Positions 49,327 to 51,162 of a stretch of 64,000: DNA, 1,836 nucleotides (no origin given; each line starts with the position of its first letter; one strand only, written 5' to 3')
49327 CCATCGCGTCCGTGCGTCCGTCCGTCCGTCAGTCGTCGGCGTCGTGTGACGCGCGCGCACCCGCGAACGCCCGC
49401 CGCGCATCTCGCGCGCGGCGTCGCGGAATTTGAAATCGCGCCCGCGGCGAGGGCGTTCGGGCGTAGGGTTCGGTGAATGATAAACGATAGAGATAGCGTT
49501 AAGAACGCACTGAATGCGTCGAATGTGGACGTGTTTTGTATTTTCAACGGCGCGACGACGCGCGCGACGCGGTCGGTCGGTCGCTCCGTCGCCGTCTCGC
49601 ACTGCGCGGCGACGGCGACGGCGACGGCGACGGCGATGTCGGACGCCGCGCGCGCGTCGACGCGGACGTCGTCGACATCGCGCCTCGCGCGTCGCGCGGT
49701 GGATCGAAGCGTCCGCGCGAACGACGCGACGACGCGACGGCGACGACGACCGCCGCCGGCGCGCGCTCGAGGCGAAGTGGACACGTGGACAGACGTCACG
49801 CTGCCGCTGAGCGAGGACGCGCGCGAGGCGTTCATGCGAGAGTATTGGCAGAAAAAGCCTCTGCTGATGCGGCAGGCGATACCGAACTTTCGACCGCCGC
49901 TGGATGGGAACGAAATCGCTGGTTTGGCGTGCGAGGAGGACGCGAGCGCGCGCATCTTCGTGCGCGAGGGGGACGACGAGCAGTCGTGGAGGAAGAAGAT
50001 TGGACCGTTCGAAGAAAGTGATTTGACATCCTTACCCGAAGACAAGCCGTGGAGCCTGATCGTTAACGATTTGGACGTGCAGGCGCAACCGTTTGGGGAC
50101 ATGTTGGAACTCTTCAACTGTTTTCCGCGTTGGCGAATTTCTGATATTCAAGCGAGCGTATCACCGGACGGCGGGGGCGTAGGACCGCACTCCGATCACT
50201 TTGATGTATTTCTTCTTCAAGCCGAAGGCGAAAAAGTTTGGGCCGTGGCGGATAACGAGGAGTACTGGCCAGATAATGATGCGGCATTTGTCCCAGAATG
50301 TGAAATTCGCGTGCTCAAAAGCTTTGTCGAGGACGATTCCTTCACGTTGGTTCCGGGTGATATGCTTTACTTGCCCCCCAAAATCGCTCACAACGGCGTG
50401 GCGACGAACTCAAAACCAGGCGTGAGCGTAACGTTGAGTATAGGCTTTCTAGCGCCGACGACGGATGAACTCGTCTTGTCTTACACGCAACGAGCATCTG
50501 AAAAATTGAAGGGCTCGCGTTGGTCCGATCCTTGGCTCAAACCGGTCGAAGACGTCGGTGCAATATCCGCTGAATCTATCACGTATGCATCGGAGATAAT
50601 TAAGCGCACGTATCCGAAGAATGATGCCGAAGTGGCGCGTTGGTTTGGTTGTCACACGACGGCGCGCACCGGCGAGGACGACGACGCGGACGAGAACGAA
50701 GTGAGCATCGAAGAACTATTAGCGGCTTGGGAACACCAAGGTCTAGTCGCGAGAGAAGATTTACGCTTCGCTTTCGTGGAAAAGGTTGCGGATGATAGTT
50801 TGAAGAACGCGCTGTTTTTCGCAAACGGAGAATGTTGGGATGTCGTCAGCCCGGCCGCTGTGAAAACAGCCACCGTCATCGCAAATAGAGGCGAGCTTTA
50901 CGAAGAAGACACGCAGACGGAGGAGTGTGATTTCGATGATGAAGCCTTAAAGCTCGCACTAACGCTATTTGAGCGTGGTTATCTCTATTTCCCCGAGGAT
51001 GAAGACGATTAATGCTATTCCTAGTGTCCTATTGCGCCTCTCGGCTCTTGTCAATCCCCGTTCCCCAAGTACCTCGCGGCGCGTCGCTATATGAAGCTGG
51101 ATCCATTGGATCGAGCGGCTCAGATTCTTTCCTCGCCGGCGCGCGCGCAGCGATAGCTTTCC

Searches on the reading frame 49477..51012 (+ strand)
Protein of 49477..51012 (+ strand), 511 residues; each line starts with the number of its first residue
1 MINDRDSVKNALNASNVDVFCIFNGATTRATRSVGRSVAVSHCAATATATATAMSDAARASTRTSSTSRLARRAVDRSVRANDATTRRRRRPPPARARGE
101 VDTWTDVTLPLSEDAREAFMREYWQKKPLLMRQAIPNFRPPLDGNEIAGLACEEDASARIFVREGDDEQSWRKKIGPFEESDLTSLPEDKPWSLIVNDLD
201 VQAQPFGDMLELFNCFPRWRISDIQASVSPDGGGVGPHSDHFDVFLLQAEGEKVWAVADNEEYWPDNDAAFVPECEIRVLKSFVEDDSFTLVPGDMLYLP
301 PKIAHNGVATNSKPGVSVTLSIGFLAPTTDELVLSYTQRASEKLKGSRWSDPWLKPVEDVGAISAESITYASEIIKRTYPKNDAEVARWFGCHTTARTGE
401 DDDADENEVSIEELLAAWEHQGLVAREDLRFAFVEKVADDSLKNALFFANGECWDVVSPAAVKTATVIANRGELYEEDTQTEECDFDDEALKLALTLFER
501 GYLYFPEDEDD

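Call 7: search_protein_families(library=pfam, proteins=[window:49477-51012:+])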
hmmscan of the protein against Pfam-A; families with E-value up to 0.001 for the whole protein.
window:49477-51012:+ (511 aa): 1 family
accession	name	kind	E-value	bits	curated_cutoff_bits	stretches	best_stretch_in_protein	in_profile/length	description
PF08007.18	JmjC_2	-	5.4e-25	87.8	22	1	210-332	3-127/127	JmjC domain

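Call 48: find_encoding_contigs(protein=window:49477-51012:+, flank=10000, max_places=10)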
Protein window:49477-51012:+ (511 aa): 24 contigs read that carry it; 10 places shown.
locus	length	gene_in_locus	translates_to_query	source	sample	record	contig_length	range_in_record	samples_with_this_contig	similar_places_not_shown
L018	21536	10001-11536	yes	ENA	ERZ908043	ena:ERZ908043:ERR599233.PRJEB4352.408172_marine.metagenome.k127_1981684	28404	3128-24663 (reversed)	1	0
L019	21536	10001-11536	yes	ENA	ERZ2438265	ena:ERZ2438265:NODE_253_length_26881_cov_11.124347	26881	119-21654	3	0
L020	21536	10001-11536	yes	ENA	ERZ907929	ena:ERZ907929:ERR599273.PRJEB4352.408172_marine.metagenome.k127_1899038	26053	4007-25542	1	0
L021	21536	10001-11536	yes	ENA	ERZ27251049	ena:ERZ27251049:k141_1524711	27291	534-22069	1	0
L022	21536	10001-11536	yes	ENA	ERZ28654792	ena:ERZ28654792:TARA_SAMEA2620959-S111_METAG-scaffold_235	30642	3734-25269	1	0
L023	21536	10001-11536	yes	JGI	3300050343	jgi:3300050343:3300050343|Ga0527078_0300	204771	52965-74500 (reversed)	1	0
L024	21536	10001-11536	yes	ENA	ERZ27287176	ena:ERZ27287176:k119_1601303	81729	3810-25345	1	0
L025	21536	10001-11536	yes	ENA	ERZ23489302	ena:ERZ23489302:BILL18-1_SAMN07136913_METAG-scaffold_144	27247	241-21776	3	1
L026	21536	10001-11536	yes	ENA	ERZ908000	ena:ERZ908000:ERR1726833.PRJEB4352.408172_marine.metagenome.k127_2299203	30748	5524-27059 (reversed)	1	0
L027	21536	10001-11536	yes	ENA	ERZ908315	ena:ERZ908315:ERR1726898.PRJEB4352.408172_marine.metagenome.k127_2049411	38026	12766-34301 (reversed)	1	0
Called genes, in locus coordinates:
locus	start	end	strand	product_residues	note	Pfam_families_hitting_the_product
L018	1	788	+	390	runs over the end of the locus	PF13593:SBF_like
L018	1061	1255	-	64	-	PF17257:DUF5323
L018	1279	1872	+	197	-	-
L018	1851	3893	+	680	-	PF04551:GcpE, PF26540:GcpE_C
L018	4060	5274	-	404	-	PF01053:Cys_Met_Meta_PP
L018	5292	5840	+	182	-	-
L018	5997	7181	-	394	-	-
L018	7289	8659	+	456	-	PF05368:NmrA (weak), PF01073:3Beta_HSD (weak), PF01370:Epimerase, PF03435:Sacchrp_dh_NADP, PF13460:NAD_binding_10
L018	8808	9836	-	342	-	PF03215:Rad17 (weak), PF05496:RuvB_N (weak), PF13177:DNA_pol3_delta2, PF00004:AAA, PF13401:AAA_22 (faint), PF21960:RCF1-5-like_lid (weak), PF08542:Rep_fac_C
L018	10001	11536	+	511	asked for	PF08007:JmjC_2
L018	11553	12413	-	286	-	PF00397:WW, PF23517:WW_TCERG1 (faint), PF00397:WW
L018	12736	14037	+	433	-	PF07719:TPR_2 (faint)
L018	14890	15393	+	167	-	-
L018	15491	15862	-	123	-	-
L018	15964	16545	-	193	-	-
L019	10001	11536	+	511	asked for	PF08007:JmjC_2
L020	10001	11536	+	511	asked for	PF08007:JmjC_2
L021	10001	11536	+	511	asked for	PF08007:JmjC_2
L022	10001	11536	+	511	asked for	PF08007:JmjC_2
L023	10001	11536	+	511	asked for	PF08007:JmjC_2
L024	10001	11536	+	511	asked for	PF08007:JmjC_2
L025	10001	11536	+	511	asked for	PF08007:JmjC_2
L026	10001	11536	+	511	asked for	PF08007:JmjC_2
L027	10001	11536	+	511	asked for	PF08007:JmjC_2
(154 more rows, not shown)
